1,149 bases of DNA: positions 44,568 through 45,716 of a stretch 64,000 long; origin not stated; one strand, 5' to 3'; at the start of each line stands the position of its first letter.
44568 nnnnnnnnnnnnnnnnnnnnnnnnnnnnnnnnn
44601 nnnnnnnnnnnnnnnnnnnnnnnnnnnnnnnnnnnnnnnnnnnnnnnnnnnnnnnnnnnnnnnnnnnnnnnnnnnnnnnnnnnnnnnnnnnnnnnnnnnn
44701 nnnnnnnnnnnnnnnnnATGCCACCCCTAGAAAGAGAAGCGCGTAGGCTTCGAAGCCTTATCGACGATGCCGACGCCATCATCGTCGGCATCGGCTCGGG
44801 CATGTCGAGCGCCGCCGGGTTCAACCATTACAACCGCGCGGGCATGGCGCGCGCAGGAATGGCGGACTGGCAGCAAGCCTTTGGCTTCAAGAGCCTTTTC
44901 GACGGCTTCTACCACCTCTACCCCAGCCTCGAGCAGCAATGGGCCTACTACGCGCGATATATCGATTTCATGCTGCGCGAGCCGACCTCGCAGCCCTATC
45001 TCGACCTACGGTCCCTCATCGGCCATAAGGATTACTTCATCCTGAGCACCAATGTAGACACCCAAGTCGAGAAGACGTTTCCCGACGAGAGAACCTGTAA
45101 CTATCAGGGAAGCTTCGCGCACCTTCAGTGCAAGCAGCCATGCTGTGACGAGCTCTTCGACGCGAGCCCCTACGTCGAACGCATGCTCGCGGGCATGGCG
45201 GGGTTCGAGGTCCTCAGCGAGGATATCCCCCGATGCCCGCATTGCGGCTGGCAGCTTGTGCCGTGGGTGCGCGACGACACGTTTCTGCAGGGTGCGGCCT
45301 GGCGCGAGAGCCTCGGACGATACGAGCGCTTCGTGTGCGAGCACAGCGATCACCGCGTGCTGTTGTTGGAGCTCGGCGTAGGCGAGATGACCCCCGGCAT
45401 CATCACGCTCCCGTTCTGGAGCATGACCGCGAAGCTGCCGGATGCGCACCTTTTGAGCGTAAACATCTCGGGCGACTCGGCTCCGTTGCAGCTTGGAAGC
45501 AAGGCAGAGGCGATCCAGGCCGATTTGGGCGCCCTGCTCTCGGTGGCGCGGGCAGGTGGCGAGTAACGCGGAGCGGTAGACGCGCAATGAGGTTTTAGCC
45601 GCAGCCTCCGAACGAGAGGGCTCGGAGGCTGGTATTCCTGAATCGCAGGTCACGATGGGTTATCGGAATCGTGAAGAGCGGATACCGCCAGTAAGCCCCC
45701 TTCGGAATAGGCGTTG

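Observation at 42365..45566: TetR-controlled operon of three translationally coupled SIR2-like paralogs lacking the canonical catalytic His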

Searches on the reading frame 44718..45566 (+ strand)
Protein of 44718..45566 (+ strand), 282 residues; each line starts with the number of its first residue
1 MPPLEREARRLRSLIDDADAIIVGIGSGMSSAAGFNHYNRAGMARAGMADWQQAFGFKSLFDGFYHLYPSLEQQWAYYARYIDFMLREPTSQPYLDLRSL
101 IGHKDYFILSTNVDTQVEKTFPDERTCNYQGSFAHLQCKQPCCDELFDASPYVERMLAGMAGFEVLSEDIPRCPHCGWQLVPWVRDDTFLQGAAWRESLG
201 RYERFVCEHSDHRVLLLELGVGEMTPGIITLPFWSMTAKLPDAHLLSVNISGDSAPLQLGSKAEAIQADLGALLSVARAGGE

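Call 3: search_protein_families(library=pfam, proteins=[window:44718-45566:+], max_evalue=0.1)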
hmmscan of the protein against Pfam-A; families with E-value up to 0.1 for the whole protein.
window:44718-45566:+ (282 aa): 0 families

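Call 4: search_protein_families(library=ncbifam, proteins=[window:44718-45566:+], max_evalue=0.1)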
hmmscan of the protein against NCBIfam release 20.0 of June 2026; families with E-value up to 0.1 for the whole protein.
window:44718-45566:+ (282 aa): 3 families
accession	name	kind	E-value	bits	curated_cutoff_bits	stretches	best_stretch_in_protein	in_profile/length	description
NF001753.0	PRK00481.1-3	subfamily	0.0011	18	243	1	9-183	4-162/252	NAD-dependent protein deacylase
NF001754.0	PRK00481.1-4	equivalog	0.0043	16.2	252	1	6-181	3-158/244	NAD-dependent protein deacylase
NF001604.0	PRK00398.1-1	equivalog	0.038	13.6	103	0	172-188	25-41/48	DNA-directed RNA polymerase subunit P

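Call 5: search_protein_families(library=padloc, proteins=[window:44718-45566:+], max_evalue=0.1)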
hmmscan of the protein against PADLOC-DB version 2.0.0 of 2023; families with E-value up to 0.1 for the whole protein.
window:44718-45566:+ (282 aa): 0 families

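Call 9: search_solved_structures(query=window:44718-45566:+, max_evalue=10, show_alignments=3)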
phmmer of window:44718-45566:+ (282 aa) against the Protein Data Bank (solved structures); distinct sequences matched with E-value up to 10: 8.
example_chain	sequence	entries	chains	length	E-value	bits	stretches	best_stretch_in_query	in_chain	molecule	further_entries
5a3a_A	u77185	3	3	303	7.7e-38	133.8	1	7-275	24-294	SIR2 FAMILY PROTEIN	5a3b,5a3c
8rsn_A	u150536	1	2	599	1.6e-17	67.1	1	12-239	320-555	ADP-ribose 1''-phosphate phosphatase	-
1xb0_A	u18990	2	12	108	0.59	12.7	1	159-197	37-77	Baculoviral IAP repeat-containing protein 8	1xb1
3hl5_A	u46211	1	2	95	0.99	12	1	158-196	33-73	Baculoviral IAP repeat-containing protein 4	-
2vsl_A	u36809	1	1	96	1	11.9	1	158-196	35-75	BACULOVIRAL IAP REPEAT-CONTAINING PROTEIN 4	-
4kmp_A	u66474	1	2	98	1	11.9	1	158-196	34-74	E3 ubiquitin-protein ligase XIAP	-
1nw9_A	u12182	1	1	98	1.1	11.9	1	158-196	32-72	Baculoviral IAP repeat-containing protein 4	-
8gh7_A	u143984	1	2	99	1.1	11.8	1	158-196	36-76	E3 ubiquitin-protein ligase XIAP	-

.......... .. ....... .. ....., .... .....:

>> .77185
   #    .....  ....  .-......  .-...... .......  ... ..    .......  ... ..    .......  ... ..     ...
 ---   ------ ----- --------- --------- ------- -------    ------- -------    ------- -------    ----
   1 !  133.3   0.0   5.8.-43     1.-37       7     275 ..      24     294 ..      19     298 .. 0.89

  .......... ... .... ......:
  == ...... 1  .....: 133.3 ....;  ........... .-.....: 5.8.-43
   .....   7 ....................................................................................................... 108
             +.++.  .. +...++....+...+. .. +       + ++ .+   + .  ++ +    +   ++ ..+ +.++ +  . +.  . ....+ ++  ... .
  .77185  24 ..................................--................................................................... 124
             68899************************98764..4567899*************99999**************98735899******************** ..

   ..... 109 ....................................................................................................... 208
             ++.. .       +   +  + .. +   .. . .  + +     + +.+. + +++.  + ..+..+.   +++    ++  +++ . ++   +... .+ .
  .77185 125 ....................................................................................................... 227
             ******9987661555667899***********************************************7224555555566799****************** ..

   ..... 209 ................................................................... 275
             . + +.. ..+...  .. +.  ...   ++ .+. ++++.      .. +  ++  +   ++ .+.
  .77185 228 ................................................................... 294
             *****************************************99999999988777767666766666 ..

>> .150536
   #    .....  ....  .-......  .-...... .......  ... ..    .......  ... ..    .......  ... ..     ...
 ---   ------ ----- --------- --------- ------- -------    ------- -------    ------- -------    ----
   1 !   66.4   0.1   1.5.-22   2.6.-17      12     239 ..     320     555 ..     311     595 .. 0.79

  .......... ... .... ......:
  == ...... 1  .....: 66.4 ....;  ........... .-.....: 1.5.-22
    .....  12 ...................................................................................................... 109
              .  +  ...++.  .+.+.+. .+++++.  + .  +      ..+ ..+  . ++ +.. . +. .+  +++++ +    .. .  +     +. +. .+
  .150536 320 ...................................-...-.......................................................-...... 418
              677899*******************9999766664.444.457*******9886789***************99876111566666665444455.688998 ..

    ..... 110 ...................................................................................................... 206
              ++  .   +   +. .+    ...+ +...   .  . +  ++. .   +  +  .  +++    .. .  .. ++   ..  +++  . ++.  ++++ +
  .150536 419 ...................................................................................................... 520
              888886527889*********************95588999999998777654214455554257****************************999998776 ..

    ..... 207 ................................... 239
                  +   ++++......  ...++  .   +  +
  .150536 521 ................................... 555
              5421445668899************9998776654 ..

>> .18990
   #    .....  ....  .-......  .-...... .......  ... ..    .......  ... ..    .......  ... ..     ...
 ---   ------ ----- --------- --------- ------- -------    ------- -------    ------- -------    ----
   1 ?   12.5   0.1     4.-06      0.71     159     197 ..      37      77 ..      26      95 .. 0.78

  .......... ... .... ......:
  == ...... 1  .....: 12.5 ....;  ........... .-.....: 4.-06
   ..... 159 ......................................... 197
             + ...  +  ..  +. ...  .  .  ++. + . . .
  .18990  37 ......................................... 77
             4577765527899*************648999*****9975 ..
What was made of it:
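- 44718..45566 (+): C: second Q-type SirTM (282 aa) with N112/Q130/R185, Zn ribbon and a TTNVD-like motif class. 5a3a E=7.7e-38 (call 9).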

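Call 15: find_encoding_contigs(protein=window:44718-45566:+, flank=10000, max_places=10)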
Protein window:44718-45566:+ (282 aa): 15 contigs read that carry it; 10 places shown.
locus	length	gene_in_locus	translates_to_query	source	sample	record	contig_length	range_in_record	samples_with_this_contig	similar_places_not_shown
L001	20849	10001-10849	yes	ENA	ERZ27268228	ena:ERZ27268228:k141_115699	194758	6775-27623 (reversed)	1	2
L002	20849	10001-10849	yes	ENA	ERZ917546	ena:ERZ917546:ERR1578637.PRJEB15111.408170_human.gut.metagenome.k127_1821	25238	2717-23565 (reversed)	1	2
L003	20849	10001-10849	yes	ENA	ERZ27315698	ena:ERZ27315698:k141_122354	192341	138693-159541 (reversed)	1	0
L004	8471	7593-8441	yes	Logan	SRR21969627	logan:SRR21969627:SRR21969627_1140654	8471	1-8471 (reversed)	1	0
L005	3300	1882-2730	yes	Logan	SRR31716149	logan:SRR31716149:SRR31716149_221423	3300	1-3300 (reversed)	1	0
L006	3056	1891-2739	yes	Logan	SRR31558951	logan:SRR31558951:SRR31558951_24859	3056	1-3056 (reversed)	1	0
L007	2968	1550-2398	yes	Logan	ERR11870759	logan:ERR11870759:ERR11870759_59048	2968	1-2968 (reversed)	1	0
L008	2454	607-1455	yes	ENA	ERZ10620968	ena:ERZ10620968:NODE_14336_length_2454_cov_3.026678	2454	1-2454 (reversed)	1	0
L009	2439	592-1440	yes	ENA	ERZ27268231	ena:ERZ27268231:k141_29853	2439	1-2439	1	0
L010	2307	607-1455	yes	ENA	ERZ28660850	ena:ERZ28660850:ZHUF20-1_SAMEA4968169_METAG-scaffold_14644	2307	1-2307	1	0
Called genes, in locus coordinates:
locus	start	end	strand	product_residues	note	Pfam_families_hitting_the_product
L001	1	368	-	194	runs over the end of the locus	PF20563:DUF6773 (faint)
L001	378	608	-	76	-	PF13443:HTH_26 (weak), PF13560:HTH_31, PF01381:HTH_3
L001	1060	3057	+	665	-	PF02518:HATPase_c (weak), PF00204:DNA_gyraseB, PF01751:Toprim, PF00986:DNA_gyraseB_C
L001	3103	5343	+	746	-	PF00521:DNA_topoisoIV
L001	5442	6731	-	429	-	PF13173:AAA_14, PF13635:DUF4143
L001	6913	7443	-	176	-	PF02525:Flavodoxin_2, PF03358:FMN_red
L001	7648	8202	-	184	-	PF00440:TetR_N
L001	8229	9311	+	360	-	-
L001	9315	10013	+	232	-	-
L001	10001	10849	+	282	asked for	-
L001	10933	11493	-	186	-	PF00440:TetR_N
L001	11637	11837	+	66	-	-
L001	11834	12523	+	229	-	PF07505:DUF5131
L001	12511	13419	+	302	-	PF04055:Radical_SAM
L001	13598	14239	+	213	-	-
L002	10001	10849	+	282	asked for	-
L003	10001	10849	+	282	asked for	-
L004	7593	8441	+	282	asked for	-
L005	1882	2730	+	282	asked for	-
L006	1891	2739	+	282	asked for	-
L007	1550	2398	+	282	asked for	-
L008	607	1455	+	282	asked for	-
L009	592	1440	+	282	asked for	-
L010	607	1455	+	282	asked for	-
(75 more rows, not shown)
